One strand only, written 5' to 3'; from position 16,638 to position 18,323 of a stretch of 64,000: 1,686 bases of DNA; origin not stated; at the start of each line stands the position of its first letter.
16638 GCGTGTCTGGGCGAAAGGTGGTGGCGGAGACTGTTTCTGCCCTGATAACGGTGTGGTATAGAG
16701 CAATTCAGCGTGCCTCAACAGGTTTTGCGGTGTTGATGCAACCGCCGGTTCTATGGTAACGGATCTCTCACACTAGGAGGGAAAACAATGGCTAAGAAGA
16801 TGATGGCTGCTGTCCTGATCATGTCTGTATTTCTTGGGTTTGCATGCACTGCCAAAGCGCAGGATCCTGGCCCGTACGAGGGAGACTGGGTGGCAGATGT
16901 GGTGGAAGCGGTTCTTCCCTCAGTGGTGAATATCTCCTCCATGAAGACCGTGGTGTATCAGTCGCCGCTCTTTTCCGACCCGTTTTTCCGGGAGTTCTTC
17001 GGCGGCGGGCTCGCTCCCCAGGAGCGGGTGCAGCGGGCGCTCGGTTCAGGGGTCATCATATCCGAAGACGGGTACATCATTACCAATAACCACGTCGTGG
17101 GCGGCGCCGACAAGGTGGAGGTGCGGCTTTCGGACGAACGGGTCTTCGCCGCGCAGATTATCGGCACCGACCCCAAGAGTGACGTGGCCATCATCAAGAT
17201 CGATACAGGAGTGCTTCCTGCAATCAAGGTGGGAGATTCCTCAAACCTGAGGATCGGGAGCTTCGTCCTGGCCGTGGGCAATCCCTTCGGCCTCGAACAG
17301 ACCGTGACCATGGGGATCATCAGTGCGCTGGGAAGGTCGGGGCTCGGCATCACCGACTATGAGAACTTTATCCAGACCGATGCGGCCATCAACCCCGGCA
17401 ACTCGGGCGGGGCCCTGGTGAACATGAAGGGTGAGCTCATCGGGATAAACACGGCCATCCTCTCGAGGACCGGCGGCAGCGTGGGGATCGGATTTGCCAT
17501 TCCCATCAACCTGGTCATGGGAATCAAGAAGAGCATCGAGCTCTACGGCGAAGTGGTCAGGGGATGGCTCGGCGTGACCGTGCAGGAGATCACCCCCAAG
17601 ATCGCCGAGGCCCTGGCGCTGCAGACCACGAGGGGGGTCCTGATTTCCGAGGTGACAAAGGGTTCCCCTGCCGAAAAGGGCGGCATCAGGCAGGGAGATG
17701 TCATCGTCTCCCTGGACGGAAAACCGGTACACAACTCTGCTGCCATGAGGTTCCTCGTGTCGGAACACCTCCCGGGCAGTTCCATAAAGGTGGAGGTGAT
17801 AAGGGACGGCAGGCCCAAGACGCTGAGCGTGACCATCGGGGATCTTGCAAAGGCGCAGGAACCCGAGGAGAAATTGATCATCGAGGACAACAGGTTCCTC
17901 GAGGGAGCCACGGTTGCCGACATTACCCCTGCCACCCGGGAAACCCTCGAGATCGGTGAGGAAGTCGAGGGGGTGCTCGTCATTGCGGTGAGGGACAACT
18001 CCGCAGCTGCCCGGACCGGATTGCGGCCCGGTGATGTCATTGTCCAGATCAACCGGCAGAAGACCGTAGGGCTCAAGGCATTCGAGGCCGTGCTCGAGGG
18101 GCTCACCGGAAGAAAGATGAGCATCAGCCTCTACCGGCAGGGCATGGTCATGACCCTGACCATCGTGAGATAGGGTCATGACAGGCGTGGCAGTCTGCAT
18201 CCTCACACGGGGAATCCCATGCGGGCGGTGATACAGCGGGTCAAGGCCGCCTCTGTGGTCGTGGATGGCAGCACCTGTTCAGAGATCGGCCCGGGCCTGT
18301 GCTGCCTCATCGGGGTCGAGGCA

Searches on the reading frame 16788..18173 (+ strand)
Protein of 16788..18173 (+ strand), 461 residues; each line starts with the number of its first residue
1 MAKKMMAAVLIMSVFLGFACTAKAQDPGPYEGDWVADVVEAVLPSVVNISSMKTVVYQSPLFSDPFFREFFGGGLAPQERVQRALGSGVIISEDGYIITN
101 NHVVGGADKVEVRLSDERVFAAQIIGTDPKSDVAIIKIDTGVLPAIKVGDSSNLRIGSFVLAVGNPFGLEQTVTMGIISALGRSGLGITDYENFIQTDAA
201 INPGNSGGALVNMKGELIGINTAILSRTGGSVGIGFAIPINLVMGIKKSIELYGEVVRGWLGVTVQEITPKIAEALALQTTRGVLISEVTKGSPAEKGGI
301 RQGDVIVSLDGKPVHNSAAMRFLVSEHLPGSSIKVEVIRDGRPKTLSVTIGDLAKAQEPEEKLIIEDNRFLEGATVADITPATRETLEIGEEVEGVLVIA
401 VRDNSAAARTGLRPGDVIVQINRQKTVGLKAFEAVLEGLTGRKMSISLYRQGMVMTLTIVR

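Call 11: search_protein_families(library=pfam, proteins=[window:16788-18173:+], max_evalue=0.01)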
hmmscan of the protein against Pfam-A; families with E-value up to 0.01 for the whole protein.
window:16788-18173:+ (461 aa): 9 families
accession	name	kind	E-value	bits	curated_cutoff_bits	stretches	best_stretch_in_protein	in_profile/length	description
PF13365.12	Trypsin_2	-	2.1e-34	119.8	27.6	1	86-220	1-144/144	Trypsin-like peptidase domain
PF13180.12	PDZ_2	-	5.2e-29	100.8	27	2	260-350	2-80/80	PDZ domain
PF17820.7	PDZ_6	-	4.1e-21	74.9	27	2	286-338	2-53/54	PDZ domain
PF00595.29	PDZ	-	2.5e-20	73.1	23.2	2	255-321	7-64/81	PDZ domain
PF00089.32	Trypsin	-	1.4e-19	71.3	20.6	1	86-241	27-214/220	Trypsin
PF14685.13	PDZ_Tricorn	-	4.1e-07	30.3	25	0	290-344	28-84/88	Tricorn protease PDZ domain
PF12812.13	PDZ_1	-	1.2e-05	25.7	28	0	260-319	10-67/78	PDZ-like domain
PF10459.15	Peptidase_S46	-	0.00014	21.2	22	0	197-221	626-650/698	Peptidase S46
PF19805.5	DUF6288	-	0.00092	18.9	26.3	1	284-315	3-33/402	Family of unknown function (DUF6288)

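Call 37: find_encoding_contigs(protein=window:16788-18173:+, flank=6000, max_places=8)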
Protein window:16788-18173:+ (461 aa): no gene with exactly this product is on record in the collection.
